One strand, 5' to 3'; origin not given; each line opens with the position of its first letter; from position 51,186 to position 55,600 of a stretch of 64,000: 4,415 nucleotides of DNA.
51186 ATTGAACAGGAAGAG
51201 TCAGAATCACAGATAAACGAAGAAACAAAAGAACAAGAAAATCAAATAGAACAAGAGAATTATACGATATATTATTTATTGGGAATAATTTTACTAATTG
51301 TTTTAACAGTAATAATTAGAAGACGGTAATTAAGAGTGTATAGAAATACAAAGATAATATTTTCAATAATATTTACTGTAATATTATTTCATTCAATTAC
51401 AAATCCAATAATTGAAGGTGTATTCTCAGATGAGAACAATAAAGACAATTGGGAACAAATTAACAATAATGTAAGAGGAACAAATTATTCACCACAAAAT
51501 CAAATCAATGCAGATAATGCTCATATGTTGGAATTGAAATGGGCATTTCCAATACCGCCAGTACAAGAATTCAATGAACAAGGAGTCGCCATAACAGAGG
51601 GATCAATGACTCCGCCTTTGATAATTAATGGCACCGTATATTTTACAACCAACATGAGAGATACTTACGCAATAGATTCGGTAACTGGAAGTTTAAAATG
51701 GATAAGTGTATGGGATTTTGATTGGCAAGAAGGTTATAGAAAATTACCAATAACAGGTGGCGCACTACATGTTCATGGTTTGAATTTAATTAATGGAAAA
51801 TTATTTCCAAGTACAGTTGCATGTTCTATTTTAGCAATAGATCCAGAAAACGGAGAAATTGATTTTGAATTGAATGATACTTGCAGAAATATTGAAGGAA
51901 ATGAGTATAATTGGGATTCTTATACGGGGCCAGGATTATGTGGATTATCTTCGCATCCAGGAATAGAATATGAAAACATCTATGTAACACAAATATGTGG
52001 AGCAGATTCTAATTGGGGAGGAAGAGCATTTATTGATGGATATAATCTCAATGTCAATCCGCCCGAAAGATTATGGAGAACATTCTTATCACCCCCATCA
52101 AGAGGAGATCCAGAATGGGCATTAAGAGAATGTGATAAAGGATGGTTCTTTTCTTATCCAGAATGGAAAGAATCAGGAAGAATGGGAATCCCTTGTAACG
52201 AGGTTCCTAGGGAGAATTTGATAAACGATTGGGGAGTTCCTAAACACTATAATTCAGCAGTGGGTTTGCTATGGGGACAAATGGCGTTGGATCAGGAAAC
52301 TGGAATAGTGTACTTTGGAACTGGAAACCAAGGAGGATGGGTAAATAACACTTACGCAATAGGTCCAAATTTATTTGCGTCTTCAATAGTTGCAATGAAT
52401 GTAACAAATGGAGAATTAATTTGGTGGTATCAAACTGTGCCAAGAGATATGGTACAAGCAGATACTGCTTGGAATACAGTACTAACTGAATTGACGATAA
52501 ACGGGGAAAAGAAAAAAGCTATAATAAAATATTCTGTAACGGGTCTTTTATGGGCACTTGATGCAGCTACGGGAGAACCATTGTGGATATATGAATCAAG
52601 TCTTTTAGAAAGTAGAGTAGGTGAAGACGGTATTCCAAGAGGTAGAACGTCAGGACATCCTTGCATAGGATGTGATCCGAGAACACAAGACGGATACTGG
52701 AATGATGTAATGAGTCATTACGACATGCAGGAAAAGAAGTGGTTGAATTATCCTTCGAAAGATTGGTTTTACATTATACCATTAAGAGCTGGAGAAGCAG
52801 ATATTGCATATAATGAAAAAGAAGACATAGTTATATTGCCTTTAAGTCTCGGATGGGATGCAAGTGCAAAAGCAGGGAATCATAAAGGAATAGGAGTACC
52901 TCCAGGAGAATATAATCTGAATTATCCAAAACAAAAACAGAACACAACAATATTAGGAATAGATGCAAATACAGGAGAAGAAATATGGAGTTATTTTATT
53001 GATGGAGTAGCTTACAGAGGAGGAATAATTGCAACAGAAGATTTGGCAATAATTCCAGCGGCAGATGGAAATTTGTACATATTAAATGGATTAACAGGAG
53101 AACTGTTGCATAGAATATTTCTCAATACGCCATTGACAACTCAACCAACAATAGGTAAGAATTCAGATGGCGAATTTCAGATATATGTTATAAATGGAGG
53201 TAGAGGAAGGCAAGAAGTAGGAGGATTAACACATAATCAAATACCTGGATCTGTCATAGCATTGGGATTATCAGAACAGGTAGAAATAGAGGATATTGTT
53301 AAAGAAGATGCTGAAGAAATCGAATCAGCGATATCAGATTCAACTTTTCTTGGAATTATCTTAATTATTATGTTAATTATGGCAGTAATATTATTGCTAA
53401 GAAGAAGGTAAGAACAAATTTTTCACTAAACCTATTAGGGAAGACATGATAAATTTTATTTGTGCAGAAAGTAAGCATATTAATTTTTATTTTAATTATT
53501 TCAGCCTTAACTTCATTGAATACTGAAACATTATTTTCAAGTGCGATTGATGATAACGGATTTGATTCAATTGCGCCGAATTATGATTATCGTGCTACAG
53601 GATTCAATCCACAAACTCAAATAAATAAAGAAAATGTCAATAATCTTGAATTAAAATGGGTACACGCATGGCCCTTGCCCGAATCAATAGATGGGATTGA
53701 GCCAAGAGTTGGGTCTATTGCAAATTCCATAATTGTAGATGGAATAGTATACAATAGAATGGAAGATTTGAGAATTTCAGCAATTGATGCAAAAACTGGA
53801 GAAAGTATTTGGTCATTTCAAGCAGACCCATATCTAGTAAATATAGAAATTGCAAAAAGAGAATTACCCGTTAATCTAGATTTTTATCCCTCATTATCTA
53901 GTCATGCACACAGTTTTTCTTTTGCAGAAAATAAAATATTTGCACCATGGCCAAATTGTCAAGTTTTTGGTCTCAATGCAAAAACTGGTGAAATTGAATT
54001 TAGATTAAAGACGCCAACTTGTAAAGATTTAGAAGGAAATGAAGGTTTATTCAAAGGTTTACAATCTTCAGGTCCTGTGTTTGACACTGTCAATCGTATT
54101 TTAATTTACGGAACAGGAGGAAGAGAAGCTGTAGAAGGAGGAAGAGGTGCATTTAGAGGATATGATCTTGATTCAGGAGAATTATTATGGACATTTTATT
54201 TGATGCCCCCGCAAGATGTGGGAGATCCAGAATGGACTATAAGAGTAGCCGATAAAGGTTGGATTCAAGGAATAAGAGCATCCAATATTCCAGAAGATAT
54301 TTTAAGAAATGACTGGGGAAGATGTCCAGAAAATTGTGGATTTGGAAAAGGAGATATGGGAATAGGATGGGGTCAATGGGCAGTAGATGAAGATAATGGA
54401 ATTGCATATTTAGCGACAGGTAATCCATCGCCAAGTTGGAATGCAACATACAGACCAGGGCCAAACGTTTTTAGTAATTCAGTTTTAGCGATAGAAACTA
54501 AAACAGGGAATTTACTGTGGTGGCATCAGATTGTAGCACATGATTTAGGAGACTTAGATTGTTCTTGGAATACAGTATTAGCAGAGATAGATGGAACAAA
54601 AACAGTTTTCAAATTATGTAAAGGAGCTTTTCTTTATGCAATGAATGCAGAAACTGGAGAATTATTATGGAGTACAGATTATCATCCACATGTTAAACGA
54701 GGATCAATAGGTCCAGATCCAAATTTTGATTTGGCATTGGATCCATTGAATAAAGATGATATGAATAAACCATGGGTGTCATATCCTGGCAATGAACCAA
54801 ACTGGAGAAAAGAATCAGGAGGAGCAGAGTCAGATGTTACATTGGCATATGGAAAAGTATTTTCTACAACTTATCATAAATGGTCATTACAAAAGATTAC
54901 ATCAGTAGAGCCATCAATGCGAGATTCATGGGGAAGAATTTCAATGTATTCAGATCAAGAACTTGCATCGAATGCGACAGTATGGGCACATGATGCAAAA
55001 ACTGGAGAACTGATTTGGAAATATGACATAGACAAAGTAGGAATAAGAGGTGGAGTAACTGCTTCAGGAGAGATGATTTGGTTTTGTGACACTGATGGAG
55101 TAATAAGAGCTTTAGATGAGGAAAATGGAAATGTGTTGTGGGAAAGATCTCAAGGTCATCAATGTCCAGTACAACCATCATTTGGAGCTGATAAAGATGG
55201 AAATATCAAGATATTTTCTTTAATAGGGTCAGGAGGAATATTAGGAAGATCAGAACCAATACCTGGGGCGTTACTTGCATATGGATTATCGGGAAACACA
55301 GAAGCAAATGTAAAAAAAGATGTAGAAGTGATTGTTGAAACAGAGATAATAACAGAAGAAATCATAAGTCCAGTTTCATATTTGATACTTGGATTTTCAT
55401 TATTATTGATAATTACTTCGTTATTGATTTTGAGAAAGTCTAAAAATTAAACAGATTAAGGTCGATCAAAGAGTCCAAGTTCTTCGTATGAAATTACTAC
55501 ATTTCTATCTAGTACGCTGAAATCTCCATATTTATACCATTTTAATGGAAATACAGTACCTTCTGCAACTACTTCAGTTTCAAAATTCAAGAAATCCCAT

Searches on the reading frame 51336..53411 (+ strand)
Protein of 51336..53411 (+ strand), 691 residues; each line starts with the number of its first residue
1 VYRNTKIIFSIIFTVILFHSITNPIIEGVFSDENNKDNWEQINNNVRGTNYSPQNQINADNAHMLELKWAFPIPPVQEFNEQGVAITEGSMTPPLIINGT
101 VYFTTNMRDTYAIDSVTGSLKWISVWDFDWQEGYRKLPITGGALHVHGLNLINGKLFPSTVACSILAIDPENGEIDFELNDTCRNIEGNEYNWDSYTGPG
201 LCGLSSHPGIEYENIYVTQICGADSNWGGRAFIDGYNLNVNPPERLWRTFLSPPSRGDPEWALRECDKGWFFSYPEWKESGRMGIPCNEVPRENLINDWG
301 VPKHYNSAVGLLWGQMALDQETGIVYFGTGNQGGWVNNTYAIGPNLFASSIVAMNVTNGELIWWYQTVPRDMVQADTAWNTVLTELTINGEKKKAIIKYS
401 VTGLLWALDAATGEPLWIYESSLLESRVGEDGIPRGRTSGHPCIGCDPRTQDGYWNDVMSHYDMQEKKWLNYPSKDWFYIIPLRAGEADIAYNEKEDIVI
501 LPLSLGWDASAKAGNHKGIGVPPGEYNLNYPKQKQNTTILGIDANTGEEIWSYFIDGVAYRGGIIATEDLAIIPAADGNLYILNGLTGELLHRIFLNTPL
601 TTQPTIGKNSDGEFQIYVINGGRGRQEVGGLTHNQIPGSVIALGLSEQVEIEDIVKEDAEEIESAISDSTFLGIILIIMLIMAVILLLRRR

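Call 5: search_protein_families(library=pfam, proteins=[window:51336-53411:+])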
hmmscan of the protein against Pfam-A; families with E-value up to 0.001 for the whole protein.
window:51336-53411:+ (691 aa): 3 families
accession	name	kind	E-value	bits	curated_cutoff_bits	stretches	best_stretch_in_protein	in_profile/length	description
PF01011.28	PQQ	-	2.5e-43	149.1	26.7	2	305-419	223-338/595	Glucose/ethanol/alcohol dehydrogenase, beta-propeller domain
PF13360.13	PQQ_2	-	6.1e-11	42.8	27.6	0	534-598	40-102/233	Outer membrane protein assembly factor BamB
PF13570.13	Beta-prop_ACSF4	-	5.1e-05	23.2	133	0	538-615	196-272/329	Beta-alanine-activating enzyme, beta-propeller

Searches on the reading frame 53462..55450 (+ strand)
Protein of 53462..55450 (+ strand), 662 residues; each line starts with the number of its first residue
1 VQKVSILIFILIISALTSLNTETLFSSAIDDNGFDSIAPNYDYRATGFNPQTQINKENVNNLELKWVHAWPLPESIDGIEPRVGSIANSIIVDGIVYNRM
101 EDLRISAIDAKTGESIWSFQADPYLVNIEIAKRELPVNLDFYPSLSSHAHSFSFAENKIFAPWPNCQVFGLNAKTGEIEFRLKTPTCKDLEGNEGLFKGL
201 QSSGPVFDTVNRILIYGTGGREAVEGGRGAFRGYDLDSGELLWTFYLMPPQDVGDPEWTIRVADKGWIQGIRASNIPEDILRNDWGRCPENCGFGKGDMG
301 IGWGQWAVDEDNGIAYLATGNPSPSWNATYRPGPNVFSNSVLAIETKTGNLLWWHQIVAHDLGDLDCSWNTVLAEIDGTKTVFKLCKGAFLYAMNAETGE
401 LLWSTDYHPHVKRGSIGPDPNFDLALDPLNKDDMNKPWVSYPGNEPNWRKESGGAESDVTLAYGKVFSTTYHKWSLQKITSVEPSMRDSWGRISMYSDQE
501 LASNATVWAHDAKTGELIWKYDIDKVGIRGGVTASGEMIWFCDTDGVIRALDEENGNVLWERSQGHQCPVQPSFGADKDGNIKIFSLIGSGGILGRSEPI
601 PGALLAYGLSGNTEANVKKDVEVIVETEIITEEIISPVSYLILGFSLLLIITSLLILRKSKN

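Call 5: search_protein_families(library=pfam, proteins=[window:53462-55450:+])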
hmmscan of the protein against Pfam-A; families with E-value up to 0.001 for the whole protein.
window:53462-55450:+ (662 aa): 4 families
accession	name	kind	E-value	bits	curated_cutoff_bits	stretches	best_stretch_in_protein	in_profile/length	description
PF01011.28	PQQ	-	4.6e-47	161.5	26.7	2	303-408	231-341/595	Glucose/ethanol/alcohol dehydrogenase, beta-propeller domain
PF13360.13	PQQ_2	-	1.6e-22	80.8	27.6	2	503-567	41-103/233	Outer membrane protein assembly factor BamB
PF13570.13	Beta-prop_ACSF4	-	5.8e-08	32.9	133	1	506-564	114-173/329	Beta-alanine-activating enzyme, beta-propeller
PF23727.1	Beta-prop_FAM234A_B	-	0.00041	19.4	26.4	0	341-411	54-122/467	FAM234A/B beta-propeller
